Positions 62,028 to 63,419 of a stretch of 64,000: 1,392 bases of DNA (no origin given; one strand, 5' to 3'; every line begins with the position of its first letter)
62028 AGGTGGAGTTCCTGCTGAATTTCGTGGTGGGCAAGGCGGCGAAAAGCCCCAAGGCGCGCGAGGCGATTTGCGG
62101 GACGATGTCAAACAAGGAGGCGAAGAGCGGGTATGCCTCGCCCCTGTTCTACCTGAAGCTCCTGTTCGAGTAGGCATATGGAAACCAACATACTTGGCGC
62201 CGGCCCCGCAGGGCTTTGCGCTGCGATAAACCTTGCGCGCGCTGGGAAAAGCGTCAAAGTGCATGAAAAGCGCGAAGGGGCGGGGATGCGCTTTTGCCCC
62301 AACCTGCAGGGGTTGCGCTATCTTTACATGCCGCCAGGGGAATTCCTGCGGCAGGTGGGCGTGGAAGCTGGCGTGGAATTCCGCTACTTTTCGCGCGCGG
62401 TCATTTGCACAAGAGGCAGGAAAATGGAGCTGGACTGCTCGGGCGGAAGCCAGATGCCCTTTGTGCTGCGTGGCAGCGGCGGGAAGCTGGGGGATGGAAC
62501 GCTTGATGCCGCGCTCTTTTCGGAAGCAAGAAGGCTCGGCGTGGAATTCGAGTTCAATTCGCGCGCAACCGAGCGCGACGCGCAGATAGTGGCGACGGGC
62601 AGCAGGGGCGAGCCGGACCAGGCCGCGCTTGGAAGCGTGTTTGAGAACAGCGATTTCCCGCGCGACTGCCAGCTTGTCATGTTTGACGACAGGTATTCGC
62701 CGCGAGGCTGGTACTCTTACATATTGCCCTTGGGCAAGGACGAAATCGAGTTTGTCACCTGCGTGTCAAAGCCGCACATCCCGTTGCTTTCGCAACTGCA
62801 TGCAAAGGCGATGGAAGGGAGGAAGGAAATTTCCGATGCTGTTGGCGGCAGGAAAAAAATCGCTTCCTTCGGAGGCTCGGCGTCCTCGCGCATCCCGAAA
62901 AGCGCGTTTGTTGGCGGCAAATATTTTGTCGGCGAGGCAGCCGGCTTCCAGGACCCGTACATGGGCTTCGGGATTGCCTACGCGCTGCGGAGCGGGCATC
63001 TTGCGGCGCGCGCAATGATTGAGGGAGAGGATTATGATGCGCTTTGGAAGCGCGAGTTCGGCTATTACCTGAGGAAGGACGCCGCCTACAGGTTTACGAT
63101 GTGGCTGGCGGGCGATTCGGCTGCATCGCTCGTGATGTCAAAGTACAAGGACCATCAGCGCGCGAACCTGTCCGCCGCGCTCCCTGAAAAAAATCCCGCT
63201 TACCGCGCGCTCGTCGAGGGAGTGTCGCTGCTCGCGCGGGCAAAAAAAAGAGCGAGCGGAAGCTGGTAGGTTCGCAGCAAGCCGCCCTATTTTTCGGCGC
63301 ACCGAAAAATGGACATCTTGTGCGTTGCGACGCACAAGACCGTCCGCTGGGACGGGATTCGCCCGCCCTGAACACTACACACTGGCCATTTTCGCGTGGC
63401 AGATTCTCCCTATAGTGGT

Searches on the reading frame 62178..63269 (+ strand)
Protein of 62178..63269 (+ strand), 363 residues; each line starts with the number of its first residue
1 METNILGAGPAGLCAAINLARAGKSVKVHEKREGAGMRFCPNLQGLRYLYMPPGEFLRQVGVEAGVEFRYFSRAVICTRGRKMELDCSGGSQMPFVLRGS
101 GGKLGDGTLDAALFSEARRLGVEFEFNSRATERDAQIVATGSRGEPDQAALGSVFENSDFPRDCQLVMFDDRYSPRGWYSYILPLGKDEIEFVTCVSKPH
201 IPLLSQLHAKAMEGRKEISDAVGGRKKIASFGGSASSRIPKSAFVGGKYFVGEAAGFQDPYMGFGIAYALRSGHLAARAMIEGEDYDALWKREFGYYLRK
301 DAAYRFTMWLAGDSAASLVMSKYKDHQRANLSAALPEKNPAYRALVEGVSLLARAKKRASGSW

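Call 75: find_encoding_contigs(protein=window:62178-63269:+, flank=10000, max_places=2)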
Protein window:62178-63269:+ (363 aa): 2 contigs read that carry it; 1 place shown.
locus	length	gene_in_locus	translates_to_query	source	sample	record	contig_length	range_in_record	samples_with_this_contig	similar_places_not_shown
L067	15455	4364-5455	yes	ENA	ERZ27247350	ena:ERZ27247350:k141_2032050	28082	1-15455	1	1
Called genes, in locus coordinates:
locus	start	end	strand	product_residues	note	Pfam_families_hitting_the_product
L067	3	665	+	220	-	?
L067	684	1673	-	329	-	-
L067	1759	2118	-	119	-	-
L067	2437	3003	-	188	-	PF12706:Lactamase_B_2, PF13483:Lactamase_B_3, PF00753:Lactamase_B (faint)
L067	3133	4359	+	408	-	PF00890:FAD_binding_2 (faint), PF01266:DAO (faint), PF01494:FAD_binding_3, PF07992:Pyr_redox_2 (faint), PF12831:FAD_oxidored (weak), PF13450:NAD_binding_8 (weak), PF04820:Trp_halogenase, PF22578:GGR_cat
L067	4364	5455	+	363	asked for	PF01266:DAO (faint), PF03486:HI0933_like (faint), PF13450:NAD_binding_8 (weak)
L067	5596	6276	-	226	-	PF01965:DJ-1_PfpI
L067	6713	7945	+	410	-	PF03845:Spore_permease, PF13520:AA_permease_2, PF00324:AA_permease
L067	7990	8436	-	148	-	-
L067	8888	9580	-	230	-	PF13091:PLDc_2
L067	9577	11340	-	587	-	-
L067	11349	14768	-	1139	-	PF00271:Helicase_C (faint), PF00270:DEAD (faint)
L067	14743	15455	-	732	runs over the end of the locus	-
